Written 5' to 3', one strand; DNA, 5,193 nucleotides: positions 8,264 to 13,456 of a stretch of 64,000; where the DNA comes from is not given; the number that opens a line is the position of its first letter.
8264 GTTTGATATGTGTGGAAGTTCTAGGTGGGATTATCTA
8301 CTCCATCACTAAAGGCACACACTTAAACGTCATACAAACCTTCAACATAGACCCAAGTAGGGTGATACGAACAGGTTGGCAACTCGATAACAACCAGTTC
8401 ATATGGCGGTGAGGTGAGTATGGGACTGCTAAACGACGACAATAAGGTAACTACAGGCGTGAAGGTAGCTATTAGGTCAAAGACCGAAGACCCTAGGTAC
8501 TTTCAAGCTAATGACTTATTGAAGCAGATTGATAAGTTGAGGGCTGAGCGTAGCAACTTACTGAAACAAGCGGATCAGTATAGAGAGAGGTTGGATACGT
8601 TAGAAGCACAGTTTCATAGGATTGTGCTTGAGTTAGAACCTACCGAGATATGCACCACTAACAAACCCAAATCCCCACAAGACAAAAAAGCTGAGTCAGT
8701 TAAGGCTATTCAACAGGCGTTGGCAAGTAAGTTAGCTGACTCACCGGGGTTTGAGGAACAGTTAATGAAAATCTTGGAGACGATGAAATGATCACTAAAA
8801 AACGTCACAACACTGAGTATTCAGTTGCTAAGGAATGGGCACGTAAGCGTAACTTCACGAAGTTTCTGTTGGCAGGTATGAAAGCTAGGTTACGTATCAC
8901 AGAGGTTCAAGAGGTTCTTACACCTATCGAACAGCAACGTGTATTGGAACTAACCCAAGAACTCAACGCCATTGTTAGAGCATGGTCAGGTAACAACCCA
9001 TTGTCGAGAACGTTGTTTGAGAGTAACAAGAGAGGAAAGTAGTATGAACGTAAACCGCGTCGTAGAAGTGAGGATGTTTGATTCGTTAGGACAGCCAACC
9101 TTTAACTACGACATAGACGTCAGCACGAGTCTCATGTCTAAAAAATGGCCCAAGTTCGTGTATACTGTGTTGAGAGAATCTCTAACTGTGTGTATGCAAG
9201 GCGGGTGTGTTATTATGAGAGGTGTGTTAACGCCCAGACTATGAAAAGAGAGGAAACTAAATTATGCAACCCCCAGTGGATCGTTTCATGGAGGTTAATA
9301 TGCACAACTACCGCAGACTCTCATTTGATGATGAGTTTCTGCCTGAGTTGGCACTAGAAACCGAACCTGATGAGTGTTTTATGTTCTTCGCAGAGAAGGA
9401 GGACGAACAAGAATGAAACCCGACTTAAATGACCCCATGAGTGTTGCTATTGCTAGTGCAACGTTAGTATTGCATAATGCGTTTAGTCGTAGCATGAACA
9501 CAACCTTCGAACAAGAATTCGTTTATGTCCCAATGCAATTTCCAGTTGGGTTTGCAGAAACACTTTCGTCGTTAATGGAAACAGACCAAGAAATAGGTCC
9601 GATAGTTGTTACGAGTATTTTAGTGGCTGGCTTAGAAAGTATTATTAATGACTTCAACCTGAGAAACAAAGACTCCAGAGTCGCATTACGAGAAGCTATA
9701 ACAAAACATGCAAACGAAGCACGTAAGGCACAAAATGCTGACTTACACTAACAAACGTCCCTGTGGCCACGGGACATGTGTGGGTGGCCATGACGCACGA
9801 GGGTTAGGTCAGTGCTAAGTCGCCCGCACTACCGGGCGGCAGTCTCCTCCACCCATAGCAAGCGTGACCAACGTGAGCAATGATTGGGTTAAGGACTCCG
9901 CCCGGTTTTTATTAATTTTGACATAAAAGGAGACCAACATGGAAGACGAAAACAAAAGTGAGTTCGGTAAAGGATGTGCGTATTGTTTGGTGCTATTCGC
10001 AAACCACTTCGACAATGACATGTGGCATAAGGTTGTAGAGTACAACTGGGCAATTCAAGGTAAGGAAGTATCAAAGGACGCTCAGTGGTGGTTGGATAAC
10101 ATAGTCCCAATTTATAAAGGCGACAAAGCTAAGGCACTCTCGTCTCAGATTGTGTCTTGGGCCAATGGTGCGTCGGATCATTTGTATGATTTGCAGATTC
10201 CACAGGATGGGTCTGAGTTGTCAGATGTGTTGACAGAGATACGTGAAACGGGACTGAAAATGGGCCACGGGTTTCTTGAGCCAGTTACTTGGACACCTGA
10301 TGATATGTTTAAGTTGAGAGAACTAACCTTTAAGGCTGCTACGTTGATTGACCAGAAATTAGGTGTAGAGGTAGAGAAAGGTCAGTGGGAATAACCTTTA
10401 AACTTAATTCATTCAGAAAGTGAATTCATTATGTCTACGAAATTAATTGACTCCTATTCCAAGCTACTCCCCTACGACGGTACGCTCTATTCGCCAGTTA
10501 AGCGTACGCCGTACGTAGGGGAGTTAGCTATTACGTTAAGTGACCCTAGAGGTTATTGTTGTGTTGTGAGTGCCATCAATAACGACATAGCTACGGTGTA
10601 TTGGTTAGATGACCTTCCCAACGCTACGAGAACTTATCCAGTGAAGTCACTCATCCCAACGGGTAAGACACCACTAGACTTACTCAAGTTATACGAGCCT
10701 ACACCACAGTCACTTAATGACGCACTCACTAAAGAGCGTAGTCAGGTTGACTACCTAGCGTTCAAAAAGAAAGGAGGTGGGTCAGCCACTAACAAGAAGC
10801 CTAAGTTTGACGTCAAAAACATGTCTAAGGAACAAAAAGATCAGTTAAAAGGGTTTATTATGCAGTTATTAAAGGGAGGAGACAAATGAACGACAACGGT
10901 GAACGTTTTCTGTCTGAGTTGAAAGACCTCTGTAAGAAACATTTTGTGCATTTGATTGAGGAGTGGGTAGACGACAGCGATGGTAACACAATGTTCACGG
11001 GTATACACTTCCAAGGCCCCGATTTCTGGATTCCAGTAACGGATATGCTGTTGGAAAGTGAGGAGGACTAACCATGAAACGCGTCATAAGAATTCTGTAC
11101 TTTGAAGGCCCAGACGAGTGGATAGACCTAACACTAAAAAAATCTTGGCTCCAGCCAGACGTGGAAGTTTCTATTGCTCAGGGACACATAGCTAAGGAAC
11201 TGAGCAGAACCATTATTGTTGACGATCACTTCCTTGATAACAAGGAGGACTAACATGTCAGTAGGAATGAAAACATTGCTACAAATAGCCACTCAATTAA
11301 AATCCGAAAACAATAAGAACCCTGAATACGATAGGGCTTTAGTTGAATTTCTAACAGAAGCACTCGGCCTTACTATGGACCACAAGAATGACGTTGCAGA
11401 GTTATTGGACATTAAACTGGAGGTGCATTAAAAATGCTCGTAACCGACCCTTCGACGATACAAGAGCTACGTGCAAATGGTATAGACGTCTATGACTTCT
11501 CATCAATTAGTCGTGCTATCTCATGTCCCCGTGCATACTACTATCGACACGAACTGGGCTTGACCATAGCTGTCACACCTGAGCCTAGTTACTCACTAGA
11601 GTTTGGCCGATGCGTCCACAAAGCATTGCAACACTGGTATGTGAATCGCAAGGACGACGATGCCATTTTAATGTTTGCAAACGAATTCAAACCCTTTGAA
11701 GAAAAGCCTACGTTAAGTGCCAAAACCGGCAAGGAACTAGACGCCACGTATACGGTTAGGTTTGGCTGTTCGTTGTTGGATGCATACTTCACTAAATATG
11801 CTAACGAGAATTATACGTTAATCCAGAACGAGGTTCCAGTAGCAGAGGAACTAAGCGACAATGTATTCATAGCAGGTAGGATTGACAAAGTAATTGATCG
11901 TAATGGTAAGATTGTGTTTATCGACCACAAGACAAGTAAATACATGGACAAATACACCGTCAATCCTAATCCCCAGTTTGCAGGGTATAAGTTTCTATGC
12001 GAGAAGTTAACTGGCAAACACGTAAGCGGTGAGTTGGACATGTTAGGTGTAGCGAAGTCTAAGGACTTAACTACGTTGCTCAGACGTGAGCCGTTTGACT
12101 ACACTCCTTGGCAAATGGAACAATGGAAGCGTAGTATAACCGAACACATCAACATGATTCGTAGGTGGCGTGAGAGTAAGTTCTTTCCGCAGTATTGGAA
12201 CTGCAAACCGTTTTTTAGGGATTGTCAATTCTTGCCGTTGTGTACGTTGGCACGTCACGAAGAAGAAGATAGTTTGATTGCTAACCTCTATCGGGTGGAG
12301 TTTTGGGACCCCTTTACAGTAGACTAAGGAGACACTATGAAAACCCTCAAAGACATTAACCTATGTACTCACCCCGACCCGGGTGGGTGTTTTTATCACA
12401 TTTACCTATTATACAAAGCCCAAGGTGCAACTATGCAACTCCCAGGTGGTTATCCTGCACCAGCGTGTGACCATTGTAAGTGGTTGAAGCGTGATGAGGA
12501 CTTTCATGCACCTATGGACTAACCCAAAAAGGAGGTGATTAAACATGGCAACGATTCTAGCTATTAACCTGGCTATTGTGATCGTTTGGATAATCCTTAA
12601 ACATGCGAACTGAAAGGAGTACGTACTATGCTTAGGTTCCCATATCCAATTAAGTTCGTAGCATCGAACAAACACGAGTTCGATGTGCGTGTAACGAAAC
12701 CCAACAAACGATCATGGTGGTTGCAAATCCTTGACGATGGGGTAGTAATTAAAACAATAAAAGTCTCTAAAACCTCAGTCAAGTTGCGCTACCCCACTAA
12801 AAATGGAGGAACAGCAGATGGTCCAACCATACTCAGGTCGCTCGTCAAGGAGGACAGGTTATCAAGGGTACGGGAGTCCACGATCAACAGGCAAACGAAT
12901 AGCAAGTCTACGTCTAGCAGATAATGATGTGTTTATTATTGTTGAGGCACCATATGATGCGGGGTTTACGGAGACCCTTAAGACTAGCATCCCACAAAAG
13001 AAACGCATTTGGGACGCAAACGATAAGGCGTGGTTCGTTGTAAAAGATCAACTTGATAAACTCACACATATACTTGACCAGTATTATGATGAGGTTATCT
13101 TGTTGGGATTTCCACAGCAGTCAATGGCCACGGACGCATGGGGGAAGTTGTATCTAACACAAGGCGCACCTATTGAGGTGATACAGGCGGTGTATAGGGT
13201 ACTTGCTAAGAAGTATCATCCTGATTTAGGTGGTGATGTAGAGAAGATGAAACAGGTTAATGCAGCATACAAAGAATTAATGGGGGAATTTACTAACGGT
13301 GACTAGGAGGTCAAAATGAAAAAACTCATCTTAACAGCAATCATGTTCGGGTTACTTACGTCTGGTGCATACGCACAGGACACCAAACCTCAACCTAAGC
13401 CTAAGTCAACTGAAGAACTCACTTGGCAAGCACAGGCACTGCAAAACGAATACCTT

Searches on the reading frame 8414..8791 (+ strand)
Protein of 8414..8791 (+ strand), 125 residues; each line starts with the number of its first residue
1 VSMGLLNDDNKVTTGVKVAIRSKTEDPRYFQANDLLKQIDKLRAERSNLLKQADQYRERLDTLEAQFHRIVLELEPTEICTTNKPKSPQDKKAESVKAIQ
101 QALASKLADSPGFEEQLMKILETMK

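Call 14: search_protein_families(library=pfam, proteins=[window:8414-8791:+], max_evalue=0.01)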
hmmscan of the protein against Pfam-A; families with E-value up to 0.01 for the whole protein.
window:8414-8791:+ (125 aa): 1 family
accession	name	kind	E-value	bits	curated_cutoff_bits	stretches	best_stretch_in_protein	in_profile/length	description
PF09755.14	DUF2046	-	0.00029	20.5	24.7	1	6-60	54-108/305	Uncharacterized conserved protein H4 (DUF2046)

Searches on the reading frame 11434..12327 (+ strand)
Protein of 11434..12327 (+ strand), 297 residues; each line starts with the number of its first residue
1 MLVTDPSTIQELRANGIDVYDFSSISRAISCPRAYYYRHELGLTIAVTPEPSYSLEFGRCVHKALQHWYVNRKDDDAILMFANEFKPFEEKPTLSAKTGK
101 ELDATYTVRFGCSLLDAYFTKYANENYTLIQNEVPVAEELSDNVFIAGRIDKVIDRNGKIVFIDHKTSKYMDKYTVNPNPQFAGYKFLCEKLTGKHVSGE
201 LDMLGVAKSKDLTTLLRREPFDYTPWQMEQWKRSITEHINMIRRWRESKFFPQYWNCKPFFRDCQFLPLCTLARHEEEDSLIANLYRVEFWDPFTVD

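Call 13: search_protein_families(library=pfam, proteins=[window:11434-12327:+], max_evalue=0.01)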
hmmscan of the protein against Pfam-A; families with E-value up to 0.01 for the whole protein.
window:11434-12327:+ (297 aa): 1 family
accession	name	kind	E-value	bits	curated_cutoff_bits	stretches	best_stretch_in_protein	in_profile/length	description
PF12705.13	PDDEXK_1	-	8.1e-23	82.1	22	1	23-270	5-246/247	PD-(D/E)XK nuclease superfamily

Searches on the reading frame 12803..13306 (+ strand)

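Call 13: search_protein_families(library=pfam, proteins=[window:12803-13306:+], max_evalue=0.01)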
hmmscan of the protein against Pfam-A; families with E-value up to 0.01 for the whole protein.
window:12803-13306:+ (167 aa): 1 family
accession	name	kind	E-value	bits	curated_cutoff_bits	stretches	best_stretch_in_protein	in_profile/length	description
PF00226.36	DnaJ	-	1.5e-06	28.6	27.8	1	116-160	6-54/63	DnaJ domain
